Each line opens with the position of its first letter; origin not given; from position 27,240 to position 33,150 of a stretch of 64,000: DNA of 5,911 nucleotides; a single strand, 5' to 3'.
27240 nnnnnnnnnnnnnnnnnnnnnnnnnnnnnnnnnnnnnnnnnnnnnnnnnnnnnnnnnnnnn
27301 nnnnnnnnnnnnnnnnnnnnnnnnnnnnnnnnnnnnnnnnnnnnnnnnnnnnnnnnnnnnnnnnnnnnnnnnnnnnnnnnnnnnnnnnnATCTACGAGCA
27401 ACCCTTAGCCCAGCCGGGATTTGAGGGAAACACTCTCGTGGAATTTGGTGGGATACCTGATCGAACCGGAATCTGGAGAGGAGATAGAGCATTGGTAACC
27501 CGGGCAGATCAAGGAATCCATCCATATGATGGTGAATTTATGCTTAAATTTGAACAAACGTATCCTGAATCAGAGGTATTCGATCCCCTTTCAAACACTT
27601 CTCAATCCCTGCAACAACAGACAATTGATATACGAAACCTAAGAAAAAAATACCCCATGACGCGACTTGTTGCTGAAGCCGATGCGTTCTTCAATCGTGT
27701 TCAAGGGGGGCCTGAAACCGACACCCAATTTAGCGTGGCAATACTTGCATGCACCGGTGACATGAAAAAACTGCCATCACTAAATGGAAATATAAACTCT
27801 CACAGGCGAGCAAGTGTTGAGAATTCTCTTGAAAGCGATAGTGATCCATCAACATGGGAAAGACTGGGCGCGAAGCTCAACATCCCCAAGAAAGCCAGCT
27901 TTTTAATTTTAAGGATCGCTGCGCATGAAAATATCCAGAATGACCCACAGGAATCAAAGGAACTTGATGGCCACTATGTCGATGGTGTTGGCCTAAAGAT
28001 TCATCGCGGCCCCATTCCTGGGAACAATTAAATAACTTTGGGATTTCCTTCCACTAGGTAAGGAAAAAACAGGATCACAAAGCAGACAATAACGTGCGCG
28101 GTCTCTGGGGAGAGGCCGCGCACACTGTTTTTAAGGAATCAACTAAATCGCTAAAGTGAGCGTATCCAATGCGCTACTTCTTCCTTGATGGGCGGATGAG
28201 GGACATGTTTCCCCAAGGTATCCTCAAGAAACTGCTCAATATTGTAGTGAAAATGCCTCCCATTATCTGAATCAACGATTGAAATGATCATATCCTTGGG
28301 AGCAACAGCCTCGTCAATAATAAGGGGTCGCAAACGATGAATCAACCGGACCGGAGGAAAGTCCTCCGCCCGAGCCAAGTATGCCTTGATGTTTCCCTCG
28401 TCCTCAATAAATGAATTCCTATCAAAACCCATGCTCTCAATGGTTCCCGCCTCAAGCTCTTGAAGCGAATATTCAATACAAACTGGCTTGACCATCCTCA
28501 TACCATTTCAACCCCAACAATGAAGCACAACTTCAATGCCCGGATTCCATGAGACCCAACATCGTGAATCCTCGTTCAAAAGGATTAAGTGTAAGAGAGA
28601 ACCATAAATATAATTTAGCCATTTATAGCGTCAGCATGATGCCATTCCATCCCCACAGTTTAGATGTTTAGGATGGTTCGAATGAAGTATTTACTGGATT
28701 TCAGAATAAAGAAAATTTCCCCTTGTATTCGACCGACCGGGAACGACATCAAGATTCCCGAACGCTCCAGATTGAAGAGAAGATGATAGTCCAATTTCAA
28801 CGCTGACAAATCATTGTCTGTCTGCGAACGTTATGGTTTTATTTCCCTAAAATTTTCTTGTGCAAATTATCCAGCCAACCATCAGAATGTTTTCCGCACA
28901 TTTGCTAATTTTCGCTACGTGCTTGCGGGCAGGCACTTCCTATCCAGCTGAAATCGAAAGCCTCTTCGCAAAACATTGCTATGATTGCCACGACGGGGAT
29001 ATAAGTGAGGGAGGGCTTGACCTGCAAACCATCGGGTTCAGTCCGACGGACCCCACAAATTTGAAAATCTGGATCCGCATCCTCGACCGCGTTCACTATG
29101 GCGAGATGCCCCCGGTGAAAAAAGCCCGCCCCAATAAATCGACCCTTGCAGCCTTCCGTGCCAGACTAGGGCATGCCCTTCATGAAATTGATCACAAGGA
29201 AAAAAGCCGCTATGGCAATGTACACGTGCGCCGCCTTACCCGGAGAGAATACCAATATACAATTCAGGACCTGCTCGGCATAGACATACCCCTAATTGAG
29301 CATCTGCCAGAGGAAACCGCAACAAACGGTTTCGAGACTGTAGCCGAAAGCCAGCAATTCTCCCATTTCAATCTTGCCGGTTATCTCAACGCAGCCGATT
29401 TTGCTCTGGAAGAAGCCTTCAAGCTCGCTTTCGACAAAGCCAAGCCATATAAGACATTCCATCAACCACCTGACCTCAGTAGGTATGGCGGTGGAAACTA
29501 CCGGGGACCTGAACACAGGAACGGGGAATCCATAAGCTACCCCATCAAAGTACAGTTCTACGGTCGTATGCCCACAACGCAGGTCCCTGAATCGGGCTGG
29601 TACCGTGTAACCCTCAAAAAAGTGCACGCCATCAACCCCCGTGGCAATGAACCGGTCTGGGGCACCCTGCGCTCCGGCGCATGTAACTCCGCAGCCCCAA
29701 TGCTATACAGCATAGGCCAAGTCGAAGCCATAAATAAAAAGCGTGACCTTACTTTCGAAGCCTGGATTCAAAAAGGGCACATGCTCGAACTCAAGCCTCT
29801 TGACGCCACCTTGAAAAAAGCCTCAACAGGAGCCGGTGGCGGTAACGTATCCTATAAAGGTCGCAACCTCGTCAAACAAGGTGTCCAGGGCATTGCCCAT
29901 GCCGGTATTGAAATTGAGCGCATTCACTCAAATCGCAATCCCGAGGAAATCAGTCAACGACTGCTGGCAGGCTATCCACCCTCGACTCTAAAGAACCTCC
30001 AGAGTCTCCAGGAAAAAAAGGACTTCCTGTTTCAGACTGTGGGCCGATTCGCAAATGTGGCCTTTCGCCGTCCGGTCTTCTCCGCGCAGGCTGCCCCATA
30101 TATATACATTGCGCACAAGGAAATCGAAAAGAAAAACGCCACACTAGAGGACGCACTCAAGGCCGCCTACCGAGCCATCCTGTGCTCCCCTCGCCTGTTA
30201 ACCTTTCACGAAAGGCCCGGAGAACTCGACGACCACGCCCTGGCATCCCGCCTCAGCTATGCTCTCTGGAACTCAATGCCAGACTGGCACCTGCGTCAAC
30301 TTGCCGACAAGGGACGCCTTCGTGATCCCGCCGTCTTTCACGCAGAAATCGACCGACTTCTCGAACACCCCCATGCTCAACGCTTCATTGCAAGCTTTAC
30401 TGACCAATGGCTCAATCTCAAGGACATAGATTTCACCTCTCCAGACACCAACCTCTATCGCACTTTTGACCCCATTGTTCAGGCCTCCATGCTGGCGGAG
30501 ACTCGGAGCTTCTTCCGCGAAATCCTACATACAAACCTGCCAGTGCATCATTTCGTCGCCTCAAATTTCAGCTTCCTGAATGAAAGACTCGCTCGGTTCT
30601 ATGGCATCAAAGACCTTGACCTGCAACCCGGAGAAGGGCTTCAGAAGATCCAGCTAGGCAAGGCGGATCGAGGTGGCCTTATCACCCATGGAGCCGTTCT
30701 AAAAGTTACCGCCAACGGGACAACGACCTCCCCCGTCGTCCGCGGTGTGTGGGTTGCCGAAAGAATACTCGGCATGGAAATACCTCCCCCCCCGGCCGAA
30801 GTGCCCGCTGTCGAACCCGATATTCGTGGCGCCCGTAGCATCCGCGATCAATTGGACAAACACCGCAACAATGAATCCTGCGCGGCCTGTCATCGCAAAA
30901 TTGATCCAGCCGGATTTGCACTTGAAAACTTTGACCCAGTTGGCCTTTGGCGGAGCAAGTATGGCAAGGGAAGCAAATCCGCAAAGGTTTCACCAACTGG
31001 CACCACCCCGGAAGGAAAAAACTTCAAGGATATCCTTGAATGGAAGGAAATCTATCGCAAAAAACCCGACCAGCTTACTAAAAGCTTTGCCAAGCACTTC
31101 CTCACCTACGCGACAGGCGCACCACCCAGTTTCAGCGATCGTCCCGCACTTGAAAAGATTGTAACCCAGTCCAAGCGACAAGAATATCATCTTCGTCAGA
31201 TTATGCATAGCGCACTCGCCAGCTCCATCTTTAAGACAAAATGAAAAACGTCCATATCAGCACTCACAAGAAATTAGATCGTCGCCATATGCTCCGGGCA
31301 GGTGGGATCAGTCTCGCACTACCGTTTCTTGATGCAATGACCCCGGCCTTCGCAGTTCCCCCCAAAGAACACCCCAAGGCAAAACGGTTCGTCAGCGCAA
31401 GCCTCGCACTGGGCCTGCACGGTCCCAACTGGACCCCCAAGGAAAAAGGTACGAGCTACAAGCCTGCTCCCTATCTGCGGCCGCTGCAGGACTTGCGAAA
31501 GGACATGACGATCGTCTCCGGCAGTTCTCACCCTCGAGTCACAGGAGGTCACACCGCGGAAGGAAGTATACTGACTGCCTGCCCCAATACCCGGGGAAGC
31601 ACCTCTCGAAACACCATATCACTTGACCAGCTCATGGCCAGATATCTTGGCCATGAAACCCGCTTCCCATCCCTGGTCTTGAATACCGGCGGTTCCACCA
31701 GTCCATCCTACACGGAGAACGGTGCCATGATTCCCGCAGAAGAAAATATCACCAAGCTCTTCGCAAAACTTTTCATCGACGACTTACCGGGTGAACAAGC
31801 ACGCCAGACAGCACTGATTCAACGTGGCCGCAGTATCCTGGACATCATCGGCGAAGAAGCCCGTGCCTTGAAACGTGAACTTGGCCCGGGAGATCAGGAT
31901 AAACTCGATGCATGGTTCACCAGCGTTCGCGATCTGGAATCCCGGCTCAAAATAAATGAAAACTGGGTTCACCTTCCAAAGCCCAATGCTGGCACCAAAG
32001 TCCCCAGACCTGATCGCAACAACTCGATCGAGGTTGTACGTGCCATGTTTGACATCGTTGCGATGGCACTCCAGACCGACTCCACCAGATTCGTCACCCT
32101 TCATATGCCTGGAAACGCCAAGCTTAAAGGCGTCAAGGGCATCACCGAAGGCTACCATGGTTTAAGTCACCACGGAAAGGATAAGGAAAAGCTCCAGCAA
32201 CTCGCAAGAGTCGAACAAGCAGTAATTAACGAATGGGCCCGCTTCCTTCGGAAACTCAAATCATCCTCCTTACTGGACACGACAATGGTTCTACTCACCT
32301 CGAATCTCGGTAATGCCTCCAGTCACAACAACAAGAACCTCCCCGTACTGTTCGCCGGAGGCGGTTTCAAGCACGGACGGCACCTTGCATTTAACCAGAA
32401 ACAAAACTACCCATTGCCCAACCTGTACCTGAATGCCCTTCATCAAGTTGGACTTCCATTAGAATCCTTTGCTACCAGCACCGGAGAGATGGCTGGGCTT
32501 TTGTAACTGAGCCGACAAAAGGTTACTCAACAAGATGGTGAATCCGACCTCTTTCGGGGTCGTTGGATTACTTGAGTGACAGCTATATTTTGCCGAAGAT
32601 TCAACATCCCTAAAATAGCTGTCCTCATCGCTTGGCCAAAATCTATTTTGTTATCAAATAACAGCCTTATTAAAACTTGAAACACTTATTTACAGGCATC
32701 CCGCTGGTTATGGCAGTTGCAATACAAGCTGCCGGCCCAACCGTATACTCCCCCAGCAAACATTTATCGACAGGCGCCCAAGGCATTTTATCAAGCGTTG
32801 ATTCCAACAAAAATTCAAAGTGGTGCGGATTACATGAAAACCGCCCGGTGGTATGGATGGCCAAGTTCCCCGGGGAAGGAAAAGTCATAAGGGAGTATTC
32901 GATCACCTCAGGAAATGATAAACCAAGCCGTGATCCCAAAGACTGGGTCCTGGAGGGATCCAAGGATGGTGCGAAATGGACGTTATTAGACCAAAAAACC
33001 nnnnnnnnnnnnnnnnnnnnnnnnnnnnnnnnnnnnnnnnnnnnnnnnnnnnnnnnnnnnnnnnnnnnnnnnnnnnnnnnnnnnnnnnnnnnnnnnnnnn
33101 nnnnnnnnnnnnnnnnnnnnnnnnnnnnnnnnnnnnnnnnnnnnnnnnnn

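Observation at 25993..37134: ECF sigma / FecR anti-sigma cassette followed by two tandem DUF1592-like / DUF1552-like pairs: a putative signal-controlled periplasmic module of unknown function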

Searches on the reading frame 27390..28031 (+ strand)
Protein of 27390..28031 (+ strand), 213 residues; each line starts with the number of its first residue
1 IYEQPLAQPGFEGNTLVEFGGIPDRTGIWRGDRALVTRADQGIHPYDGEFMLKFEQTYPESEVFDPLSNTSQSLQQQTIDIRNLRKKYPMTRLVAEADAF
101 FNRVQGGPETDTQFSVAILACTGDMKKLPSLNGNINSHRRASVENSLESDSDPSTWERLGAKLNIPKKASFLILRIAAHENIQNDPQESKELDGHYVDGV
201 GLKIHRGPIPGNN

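Call 50: search_protein_families(library=pfam, proteins=[window:27390-28031:+], max_evalue=10)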
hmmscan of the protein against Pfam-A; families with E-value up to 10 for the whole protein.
window:27390-28031:+ (213 aa): 1 family
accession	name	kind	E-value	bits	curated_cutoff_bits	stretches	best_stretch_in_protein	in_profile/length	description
PF02520.22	ANIS5_cation-bd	-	0.092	13.3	29.3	1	67-90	73-96/109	SXP/RAL-2 family protein Ani s 5-like, metal-binding domain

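Call 67: search_protein_representatives(protein=window:27390-28031:+)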
Query: 213 residues. Proteins with E-value up to 0.001 (for the whole library): 885; up to 1e-10: 543; up to 1e-30: 8. The best 150 are listed.
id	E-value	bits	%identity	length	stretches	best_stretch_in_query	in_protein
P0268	9.4e-76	270.6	100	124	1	90-213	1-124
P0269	5.4e-48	179.9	46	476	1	8-213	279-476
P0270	1.8e-43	165.1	36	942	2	18-202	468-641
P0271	3.5e-39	151.1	35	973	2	6-204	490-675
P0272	1.5e-38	149.0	36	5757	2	18-202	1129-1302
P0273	5.2e-38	147.3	39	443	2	6-210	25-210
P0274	3.4e-34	134.8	40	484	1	2-211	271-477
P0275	1.2e-31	126.5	36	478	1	3-211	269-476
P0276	1.8e-30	122.6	39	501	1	5-211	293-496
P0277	1.3e-29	119.9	37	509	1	10-211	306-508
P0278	1.6e-29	119.5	37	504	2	22-204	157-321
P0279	1.6e-29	119.5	33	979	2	20-201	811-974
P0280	1.3e-28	116.6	41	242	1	9-204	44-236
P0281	1.8e-28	116.1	40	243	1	10-210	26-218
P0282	3.0e-28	115.4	37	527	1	18-208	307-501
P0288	1.4e-25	106.6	37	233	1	10-211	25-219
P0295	3.2e-24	102.2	38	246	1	19-210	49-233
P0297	4.5e-24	101.7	35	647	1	7-204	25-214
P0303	7.3e-23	97.8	36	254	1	8-211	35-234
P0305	9.6e-23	97.4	39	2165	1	6-205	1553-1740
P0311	2.1e-22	96.3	38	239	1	5-208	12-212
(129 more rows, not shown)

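Call 68: search_protein_families(library=pfam, proteins=[P0269, P0270, P0271, P0273, P0274, P0281, P0288, P0295, P0297, P0305], max_evalue=0.01)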
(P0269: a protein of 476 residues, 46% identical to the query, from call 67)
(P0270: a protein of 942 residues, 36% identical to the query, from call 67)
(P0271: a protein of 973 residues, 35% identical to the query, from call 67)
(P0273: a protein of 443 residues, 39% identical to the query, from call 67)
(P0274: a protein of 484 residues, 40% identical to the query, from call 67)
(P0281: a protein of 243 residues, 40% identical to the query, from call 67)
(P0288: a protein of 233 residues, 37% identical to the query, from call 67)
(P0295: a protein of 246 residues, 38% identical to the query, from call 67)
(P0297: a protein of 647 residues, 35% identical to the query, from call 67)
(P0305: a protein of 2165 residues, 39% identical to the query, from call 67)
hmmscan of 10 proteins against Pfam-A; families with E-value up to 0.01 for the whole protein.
P0269 (476 aa): 1 family
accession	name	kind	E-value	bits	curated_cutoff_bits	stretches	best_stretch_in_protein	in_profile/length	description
PF04773.18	FecR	-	2e-06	28.6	24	1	179-233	43-97/97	FecR protein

P0270 (942 aa): 3 families
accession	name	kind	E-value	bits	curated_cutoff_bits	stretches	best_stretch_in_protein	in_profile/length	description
PF01839.29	FG-GAP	-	6.1e-57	189.2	22.1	7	106-140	1-35/37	FG-GAP repeat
PF13517.12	FG-GAP_3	-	6.9e-26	91.1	26.9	5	235-308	1-61/61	FG-GAP-like repeat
PF13860.13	FlgD_ig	-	3.5e-07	30.5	27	1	875-928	20-73/79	FlgD Ig-like domain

P0271 (973 aa): 3 families
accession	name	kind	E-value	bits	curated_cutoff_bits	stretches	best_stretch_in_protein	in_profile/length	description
PF13860.13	FlgD_ig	-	2.6e-11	43.8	27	1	898-961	12-76/79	FlgD Ig-like domain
PF18962.6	Por_Secre_tail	-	0.0022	18.7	27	1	891-968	3-72/75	Secretion system C-terminal sorting domain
PF15892.11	BNR_4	-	0.0047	16.8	27.3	0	236-275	225-268/272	BNR repeat-containing family member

P0273 (443 aa): 0 families

P0274 (484 aa): 1 family
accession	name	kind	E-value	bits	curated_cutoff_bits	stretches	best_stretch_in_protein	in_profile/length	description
PF04773.18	FecR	-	1.5e-06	29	24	1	148-228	10-96/97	FecR protein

P0281 (243 aa): 1 family
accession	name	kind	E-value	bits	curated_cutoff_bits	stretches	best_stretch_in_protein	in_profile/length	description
PF07589.16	PEP-CTERM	-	0.0042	17.6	20.7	1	214-238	1-24/24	PEP-CTERM motif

P0288 (233 aa): 0 families

P0295 (246 aa): 0 families

P0297 (647 aa): 2 families
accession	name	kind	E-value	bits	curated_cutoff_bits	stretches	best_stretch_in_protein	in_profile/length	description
PF13385.13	Laminin_G_3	-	1.9e-20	74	27.6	1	319-485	1-151/151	Concanavalin A-like lectin/glucanases superfamily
PF00722.28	Glyco_hydro_16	-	0.0068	16.3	22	0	378-451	76-153/175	Glycosyl hydrolases family 16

P0305 (2165 aa): 3 families
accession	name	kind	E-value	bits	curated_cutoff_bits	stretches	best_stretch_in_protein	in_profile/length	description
PF14252.11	DUF4347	-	1e-52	178.6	24.6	1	84-242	1-162/164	Domain of unknown function (DUF4347)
PF17892.7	Cadherin_5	-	0.00011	22.4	26.5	1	1793-1832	48-88/98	Cadherin-like domain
PF17963.7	Big_9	-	0.00012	23.3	23.6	1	1747-1832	13-81/89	Bacterial Ig domain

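Call 69: search_protein_families(library=ncbifam, proteins=[P0281, P0288, P0295, P0303, P0311], max_evalue=0.01)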
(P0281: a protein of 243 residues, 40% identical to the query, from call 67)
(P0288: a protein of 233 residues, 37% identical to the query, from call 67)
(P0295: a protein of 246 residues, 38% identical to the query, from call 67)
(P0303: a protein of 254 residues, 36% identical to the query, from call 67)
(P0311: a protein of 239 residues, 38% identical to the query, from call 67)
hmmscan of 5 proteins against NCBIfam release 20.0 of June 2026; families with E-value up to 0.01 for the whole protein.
P0281 (243 aa): 3 families
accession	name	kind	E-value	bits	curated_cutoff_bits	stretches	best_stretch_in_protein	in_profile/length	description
NF033554.9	floc_PepA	equivalog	6.7e-06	26.1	80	1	92-240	140-261/261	flocculation-associated PEP-CTERM protein PepA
NF038129.1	PEP_NF038129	equivalog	0.00046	20.1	65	1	208-240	164-194/194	NF038129 family PEP-CTERM protein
NF038126.1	PEP_CTERM_FxDxF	subfamily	0.0033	17.7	50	1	202-239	131-164/165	FxDxF family PEP-CTERM protein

P0288 (233 aa): 0 families

P0295 (246 aa): 1 family
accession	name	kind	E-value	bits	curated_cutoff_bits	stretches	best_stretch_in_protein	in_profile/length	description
TIGR04155.1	cyano_PEP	subfamily_domain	7.5e-06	25.6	21.6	1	230-245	1-16/27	PEP-CTERM sorting domain-containing protein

P0303 (254 aa): 4 families
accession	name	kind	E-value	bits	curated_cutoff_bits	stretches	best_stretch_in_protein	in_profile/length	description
NF033554.9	floc_PepA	equivalog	1.2e-10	41.7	80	1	129-253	148-260/261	flocculation-associated PEP-CTERM protein PepA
NF038125.1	PEP_CTERM_THxN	subfamily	0.00022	20.9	85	1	224-253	214-246/246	THxN family PEP-CTERM protein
NF041538.1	PEP_EDSA_1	subfamily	0.00025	20.8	100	1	223-253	276-307/307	EDSAP-1 family PEP-CTERM protein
NF041927.1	Xrt_dep_XDP1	equivalog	0.00053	20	125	1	228-253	217-242/242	exosortase-dependent surface protein XDP1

P0311 (239 aa): 0 families

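Call 113: search_solved_structures(query=A6, max_evalue=10)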
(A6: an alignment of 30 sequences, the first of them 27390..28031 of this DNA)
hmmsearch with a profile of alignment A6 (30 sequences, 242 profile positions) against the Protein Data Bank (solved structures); distinct sequences matched with E-value up to 10: 1.
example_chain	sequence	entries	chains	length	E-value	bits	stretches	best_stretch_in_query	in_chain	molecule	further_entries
9fli_A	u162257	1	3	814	0.02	17.3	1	5-73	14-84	Arabinogalactan endo-beta-1,4-galactanase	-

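Call 116: search_protein_families(library=pfam, alignment_id=A6, max_evalue=1)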
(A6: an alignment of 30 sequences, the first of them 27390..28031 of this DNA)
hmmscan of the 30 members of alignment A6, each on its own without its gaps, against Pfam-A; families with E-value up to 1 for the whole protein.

A. member 1, window:27390-28031:+ (213 aa): 1 family
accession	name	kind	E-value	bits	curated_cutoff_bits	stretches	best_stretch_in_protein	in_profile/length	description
PF02520.22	ANIS5_cation-bd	-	0.092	13.3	29.3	1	67-90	73-96/109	SXP/RAL-2 family protein Ani s 5-like, metal-binding domain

B. families by the number of members that match (of 30 scanned): 9 families
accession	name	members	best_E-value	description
PF07589.16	PEP-CTERM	17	1.4e-07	PEP-CTERM motif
PF18205.6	VPDSG-CTERM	3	0.00058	VPDSG-CTERM motif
PF19539.4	DUF6063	1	0.029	Family of unknown function (DUF6063)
PF08358.15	Flexi_CP_N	1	0.078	Carlavirus coat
PF10738.15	Lpp-LpqN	1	0.082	Probable lipoprotein LpqN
PF02520.22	ANIS5_cation-bd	1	0.092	SXP/RAL-2 family protein Ani s 5-like, metal-binding domain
PF10467.15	Inhibitor_I48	1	0.15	Peptidase inhibitor clitocypin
PF01840.22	TCL1_MTCP1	1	0.17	TCL1/MTCP1 family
PF19536.4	POU2F1_C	1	0.94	POU domain, class 2, transcription factor 1 C-terminal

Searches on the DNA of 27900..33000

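Call 106: search_rna_families(source=window, start=27900, end=33000, threshold=evalue, max_evalue=1)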
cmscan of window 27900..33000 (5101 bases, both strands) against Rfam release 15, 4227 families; matches with E-value up to 1: 0.
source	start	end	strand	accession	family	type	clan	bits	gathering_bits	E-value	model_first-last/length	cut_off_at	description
